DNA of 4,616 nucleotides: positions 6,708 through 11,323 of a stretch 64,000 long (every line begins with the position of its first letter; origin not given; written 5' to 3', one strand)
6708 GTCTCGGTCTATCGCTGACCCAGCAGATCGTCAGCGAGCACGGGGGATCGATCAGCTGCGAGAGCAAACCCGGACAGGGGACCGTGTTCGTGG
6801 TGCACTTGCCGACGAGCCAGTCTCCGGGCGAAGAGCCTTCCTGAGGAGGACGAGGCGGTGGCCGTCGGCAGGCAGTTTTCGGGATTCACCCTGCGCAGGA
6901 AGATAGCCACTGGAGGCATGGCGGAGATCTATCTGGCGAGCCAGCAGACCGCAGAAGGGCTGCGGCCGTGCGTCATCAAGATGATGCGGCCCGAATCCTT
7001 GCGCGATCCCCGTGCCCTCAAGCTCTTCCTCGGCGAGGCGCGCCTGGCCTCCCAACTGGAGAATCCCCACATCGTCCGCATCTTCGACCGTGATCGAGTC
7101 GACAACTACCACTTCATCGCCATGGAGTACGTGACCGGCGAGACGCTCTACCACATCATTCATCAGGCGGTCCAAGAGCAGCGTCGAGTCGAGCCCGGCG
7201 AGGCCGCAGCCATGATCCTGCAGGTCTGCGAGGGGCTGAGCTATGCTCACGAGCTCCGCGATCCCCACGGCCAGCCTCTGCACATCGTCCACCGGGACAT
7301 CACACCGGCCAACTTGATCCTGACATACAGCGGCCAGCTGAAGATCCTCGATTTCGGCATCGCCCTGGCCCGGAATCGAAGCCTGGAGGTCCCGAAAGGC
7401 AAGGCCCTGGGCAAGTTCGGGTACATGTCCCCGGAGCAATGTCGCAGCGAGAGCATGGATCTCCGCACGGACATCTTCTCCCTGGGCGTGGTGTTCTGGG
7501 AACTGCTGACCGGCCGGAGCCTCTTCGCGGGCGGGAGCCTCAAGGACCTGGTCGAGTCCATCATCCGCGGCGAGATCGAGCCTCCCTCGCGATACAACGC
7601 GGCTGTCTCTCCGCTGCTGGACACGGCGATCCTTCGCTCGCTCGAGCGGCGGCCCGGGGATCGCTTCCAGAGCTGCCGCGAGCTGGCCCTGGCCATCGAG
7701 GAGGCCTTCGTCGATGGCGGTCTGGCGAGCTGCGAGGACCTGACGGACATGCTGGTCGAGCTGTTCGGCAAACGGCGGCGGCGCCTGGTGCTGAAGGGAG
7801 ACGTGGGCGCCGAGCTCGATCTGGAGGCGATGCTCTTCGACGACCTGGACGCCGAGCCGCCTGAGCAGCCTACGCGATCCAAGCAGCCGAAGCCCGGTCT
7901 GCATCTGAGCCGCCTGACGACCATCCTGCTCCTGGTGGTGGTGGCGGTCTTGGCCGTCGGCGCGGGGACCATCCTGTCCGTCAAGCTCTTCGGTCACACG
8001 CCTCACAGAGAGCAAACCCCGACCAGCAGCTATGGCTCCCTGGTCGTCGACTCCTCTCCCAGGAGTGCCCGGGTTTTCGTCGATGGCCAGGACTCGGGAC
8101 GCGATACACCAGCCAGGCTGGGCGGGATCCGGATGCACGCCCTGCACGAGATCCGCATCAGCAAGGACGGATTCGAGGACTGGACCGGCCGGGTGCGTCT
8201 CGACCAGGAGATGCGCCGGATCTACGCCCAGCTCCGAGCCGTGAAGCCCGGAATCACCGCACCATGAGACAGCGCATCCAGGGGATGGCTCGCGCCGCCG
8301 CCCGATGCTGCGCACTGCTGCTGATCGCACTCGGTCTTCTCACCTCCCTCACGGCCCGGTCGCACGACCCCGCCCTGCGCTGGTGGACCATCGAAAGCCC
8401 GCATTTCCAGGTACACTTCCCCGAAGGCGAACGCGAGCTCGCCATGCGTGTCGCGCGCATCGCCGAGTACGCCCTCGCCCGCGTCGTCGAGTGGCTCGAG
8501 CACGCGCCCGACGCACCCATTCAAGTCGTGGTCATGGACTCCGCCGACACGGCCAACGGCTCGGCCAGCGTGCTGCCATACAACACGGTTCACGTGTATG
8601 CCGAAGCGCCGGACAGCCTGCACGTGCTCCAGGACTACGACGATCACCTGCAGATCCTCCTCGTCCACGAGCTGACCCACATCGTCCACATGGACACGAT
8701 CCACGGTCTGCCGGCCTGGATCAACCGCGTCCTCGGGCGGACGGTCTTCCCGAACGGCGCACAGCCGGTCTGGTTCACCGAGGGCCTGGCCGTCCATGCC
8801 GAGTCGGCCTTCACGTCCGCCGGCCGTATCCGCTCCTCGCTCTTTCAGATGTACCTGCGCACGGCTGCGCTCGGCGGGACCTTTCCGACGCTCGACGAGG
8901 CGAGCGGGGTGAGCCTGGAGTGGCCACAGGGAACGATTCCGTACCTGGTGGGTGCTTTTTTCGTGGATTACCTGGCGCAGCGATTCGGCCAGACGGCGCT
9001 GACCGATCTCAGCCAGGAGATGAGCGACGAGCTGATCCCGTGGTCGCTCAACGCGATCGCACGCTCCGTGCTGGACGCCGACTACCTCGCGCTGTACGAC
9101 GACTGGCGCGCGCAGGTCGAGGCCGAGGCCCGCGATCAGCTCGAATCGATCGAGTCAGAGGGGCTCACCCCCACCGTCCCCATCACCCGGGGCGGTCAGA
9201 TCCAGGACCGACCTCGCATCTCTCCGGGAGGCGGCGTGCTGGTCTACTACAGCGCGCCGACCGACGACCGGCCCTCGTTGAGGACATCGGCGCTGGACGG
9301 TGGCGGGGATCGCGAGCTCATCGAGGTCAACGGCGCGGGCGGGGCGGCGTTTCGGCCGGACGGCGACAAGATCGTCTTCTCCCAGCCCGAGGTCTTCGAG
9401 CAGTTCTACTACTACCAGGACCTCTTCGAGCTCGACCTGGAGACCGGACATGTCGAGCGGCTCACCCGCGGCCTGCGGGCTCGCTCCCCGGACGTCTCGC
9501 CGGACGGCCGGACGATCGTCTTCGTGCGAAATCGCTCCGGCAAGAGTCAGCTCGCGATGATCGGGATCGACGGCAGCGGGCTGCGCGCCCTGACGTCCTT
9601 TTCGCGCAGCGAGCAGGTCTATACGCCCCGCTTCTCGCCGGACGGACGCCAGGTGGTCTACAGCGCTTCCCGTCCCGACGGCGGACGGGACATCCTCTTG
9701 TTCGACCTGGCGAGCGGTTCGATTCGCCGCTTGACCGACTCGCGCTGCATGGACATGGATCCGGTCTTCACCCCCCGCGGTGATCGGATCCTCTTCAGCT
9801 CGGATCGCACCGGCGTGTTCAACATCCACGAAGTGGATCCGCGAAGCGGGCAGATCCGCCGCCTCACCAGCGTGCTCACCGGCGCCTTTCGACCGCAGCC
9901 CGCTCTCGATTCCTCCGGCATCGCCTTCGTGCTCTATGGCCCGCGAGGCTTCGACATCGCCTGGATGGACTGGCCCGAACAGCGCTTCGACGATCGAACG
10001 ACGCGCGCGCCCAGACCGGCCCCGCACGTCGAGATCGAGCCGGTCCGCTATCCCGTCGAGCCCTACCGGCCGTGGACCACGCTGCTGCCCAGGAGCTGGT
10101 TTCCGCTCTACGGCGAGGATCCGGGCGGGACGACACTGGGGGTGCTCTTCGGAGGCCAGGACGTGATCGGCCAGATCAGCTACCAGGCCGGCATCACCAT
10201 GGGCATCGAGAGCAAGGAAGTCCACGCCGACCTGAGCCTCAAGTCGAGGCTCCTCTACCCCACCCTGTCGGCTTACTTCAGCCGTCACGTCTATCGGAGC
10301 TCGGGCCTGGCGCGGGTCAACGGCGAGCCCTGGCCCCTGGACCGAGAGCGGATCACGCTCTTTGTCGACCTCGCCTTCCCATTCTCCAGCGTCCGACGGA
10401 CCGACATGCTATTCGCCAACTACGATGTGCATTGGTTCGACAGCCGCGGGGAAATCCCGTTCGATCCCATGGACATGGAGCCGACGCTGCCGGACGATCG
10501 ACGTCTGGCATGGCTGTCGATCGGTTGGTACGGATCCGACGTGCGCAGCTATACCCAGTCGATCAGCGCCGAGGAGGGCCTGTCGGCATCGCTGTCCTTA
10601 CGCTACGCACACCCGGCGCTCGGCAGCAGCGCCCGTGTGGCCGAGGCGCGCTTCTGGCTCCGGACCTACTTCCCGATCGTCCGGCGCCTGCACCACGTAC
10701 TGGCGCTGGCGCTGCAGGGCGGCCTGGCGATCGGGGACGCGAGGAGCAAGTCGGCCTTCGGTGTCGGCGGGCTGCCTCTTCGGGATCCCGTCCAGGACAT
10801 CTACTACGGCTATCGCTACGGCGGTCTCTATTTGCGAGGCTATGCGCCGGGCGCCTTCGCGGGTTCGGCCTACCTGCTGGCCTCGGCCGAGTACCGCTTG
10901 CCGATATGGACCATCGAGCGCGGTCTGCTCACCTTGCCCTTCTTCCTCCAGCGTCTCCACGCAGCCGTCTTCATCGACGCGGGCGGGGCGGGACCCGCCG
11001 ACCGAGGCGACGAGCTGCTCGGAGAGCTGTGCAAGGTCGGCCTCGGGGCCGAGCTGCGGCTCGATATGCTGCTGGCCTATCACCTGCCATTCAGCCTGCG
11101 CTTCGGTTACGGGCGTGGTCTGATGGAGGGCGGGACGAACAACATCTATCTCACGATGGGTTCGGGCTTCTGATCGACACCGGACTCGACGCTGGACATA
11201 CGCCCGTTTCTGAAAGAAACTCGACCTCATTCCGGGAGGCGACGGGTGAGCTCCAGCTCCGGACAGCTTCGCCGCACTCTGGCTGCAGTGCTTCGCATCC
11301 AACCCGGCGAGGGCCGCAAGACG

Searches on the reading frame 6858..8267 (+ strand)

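Call 36: search_protein_families(library=pfam, max_evalue=0.001, proteins=[window:6858-8267:+])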
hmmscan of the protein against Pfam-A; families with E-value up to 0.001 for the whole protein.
window:6858-8267:+ (469 aa): 4 families
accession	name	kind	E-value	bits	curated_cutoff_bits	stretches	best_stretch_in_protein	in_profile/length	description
PF00069.31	Pkinase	-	4e-35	121.9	31.7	1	11-238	2-212/263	Protein kinase domain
PF07714.23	PK_Tyr_Ser-Thr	-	1e-28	100.8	23.1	1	11-266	2-249/258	Protein tyrosine and serine/threonine kinase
PF08308.17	PEGA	-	2.7e-09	37.2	20.8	1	393-452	2-60/71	PEGA domain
PF01636.29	APH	-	7e-05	23.1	23.2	0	135-169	162-197/239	Phosphotransferase enzyme family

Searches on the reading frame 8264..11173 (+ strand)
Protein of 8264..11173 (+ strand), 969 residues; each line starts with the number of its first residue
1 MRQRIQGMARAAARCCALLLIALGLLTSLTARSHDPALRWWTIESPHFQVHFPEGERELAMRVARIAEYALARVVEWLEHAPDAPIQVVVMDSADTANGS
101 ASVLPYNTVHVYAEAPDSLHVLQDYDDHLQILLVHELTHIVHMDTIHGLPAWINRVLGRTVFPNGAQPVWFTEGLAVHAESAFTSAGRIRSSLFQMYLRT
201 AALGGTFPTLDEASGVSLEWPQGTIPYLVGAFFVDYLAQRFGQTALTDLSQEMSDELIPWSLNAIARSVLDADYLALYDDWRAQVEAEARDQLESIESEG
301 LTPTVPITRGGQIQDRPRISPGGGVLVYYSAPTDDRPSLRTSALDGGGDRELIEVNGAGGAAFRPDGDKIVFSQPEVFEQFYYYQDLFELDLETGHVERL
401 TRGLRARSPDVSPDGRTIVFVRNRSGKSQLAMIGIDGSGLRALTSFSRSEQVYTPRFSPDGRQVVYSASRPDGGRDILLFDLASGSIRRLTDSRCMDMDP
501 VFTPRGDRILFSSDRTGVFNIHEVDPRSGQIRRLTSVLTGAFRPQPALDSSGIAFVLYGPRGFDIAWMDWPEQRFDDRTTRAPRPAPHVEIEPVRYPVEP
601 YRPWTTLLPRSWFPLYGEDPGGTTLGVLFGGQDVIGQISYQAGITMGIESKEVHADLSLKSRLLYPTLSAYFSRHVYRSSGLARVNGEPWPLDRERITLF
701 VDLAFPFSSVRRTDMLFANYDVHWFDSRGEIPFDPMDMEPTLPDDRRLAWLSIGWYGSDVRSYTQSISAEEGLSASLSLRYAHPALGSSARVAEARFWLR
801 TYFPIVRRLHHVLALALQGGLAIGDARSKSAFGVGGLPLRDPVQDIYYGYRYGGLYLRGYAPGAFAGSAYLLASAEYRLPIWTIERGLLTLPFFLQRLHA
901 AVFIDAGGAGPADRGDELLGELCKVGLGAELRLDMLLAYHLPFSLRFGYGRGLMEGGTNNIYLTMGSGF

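Call 36: search_protein_families(library=pfam, max_evalue=0.001, proteins=[window:8264-11173:+])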
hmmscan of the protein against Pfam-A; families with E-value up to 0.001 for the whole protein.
window:8264-11173:+ (969 aa): 4 families
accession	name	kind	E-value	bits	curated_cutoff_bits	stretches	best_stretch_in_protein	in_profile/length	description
PF07676.18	PD40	-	9.1e-22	76.9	20.9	3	399-430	3-36/38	WD40-like Beta Propeller Repeat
PF01103.29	Omp85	-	1.9e-08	34.7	24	1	765-949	128-304/325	Omp85 superfamily domain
PF00930.27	DPPIV_N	-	0.00018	20.8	22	0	365-424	2-63/354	Dipeptidyl peptidase IV (DPP IV) N-terminal region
PF13485.12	Peptidase_MA_2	-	0.00063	20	32.4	0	156-286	82-200/201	Peptidase MA superfamily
